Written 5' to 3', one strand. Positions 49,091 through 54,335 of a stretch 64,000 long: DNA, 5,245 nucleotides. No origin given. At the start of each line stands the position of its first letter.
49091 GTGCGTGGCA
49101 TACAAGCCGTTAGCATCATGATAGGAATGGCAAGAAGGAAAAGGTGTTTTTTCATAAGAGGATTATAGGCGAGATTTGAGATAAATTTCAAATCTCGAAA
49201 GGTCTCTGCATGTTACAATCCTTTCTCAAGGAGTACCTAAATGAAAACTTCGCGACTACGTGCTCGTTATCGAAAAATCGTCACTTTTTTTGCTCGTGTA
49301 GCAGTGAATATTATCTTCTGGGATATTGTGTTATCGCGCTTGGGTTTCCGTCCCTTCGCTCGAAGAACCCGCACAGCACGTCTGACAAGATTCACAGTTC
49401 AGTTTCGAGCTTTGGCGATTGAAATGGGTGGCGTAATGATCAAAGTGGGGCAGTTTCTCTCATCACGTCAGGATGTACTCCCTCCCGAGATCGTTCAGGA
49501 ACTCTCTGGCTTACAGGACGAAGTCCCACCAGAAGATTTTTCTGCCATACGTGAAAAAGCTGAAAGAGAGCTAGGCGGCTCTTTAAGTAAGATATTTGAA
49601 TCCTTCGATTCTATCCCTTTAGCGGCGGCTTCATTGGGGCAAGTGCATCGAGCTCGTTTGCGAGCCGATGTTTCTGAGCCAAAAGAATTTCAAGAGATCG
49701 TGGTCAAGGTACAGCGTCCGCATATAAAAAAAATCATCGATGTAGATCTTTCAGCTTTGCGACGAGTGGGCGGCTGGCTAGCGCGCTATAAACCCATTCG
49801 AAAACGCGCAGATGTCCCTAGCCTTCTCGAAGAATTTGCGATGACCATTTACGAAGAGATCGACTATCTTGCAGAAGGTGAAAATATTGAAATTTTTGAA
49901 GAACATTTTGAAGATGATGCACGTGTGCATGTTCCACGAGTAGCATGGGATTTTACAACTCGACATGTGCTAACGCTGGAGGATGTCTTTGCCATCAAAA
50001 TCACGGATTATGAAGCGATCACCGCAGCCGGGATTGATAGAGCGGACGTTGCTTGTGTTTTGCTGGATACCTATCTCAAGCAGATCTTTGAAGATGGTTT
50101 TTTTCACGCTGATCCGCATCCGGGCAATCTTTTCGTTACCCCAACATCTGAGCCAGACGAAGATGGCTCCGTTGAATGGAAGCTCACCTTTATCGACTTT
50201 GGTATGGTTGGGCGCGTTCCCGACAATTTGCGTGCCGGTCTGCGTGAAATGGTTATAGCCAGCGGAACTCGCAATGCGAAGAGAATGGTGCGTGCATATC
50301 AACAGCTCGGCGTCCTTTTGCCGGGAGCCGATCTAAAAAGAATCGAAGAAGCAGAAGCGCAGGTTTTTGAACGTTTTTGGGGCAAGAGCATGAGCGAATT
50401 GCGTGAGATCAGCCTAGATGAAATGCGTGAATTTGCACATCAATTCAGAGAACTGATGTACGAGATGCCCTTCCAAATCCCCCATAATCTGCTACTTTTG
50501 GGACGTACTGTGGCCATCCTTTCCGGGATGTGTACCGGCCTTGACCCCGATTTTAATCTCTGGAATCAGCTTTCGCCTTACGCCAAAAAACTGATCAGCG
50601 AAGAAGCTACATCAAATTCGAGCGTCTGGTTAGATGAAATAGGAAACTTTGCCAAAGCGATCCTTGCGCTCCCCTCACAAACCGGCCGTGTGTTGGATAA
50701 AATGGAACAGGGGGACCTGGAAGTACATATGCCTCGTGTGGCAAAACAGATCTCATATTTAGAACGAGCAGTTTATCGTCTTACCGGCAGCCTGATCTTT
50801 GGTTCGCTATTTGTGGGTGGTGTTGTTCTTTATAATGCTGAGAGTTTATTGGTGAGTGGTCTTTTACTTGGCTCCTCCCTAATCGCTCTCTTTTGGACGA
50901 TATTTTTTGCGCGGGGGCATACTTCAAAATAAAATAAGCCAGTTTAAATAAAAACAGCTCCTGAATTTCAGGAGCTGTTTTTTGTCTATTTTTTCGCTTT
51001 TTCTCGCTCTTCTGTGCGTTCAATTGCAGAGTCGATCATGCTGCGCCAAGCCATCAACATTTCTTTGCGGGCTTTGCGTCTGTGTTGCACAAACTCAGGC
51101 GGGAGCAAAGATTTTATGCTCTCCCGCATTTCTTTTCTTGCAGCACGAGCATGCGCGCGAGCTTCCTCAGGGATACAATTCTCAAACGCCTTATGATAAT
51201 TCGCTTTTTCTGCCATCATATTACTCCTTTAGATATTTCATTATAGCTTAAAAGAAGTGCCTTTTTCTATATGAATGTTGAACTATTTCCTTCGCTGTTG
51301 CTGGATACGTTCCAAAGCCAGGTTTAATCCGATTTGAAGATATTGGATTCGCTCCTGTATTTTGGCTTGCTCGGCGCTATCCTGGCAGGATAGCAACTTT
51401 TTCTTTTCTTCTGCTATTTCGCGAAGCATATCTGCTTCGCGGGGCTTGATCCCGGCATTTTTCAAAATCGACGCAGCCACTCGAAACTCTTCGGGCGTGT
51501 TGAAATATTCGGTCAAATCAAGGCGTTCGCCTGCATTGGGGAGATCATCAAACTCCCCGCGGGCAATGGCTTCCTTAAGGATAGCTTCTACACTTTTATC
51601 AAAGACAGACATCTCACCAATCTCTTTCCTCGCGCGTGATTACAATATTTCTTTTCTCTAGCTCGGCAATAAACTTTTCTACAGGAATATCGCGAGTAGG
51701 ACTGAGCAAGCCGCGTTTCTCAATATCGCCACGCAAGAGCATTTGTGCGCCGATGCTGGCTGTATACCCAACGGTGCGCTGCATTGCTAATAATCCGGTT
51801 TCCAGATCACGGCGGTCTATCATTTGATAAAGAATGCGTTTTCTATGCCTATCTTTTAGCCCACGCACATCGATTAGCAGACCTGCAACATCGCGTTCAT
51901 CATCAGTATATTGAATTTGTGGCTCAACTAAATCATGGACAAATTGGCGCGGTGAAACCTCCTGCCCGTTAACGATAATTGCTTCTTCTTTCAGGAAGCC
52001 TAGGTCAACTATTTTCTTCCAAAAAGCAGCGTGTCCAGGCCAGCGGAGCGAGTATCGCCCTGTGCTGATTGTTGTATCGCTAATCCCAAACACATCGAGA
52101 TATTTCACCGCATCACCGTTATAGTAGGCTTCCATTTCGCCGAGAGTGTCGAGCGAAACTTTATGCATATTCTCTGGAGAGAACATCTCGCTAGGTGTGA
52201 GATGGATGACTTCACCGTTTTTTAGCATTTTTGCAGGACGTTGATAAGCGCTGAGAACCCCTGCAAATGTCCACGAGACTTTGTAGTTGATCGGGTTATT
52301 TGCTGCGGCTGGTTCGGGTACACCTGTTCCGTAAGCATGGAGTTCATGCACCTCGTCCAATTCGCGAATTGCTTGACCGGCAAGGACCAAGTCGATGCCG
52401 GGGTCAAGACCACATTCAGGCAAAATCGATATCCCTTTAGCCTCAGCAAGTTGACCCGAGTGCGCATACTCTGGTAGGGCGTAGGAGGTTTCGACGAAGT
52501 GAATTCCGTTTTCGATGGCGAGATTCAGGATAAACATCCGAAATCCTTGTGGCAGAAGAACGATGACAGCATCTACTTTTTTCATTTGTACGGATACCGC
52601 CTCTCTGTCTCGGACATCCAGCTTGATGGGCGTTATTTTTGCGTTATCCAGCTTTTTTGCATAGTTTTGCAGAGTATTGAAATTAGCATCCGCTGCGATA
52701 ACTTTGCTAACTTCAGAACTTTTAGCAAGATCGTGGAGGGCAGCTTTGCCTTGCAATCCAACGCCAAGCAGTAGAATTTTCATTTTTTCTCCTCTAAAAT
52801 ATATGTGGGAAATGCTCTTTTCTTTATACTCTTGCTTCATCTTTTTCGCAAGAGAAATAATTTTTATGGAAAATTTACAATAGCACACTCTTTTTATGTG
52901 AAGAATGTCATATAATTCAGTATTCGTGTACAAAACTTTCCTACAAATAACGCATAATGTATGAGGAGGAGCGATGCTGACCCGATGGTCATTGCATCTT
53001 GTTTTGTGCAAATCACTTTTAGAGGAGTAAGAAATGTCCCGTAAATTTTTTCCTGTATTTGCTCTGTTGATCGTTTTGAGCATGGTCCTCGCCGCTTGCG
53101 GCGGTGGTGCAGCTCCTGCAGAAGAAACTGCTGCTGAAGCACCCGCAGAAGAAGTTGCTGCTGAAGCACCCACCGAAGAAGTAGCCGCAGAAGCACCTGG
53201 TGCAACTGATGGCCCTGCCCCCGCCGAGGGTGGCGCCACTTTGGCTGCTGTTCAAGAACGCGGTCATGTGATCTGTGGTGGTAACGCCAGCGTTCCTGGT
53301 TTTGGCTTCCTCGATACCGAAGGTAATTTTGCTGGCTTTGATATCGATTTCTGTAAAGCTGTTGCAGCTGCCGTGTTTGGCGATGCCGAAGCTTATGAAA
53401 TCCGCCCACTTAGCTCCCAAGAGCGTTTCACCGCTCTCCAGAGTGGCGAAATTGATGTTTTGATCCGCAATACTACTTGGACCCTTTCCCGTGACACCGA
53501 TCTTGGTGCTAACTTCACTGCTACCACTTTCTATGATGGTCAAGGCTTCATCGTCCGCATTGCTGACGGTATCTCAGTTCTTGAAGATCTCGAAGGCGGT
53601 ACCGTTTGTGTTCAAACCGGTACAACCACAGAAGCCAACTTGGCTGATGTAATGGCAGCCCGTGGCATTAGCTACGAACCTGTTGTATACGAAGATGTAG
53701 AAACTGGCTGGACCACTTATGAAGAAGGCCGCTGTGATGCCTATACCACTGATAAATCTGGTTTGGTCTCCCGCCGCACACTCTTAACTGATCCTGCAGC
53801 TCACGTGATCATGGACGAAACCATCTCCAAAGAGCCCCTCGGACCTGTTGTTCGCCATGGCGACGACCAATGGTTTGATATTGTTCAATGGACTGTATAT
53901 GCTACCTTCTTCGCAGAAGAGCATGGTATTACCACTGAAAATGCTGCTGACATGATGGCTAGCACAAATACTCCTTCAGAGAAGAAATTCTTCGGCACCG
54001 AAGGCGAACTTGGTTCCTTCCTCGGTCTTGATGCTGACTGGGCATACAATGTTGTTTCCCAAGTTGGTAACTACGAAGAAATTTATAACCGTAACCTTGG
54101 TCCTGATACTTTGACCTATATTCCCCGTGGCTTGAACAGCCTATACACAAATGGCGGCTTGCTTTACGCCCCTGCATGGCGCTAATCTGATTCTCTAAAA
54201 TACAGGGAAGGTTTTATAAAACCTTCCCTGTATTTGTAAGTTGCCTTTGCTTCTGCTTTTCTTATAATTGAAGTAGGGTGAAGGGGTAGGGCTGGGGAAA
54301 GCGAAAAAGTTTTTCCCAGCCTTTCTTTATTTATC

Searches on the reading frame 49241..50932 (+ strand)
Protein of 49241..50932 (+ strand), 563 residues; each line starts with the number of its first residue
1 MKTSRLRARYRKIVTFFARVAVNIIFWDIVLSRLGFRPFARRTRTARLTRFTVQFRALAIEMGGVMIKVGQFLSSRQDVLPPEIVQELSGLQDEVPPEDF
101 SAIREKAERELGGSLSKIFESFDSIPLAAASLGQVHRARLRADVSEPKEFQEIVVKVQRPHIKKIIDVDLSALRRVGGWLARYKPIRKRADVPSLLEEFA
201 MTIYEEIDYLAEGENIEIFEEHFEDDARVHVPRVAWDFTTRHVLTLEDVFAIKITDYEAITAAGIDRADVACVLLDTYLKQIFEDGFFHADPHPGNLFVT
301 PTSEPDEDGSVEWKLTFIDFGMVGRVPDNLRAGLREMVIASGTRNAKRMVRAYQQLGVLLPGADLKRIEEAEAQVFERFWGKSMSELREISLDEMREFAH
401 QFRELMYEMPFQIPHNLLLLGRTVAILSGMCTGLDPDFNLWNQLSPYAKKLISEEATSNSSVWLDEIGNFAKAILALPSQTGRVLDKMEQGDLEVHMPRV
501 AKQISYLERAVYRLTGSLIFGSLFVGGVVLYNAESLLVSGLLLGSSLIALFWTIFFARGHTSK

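Call 86: search_protein_families(library=pfam, proteins=[window:49241-50932:+], max_evalue=0.00001)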
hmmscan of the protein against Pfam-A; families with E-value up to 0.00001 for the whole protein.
window:49241-50932:+ (563 aa): 1 family
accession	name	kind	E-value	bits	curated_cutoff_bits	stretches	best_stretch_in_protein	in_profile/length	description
PF03109.22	ABC1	-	3.4e-68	229.8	22.9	1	91-351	2-242/244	ABC1 atypical kinase-like domain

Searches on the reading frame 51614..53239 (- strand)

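Call 86: search_protein_families(library=pfam, proteins=[window:51614-53239:-], max_evalue=0.00001)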
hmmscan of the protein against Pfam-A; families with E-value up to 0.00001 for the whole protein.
window:51614-53239:- (541 aa): 2 families
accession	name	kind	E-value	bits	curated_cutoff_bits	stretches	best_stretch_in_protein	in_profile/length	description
PF16653.10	Sacchrp_dh_C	-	3.4e-53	181.9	31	1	277-531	1-264/265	Saccharopine dehydrogenase C-terminal domain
PF03435.24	Sacchrp_dh_NADP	-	3.9e-17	63.2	25.1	1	155-259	1-109/129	Saccharopine dehydrogenase NADP binding domain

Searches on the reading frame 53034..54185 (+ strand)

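Call 86: search_protein_families(library=pfam, proteins=[window:53034-54185:+], max_evalue=0.00001)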
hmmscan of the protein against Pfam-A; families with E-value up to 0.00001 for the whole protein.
window:53034-54185:+ (383 aa): 1 family
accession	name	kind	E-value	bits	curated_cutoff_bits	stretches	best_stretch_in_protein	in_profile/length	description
PF00497.25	SBP_bac_3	-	1.2e-15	57.8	26.4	1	80-287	2-112/132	Bacterial extracellular solute-binding proteins, family 3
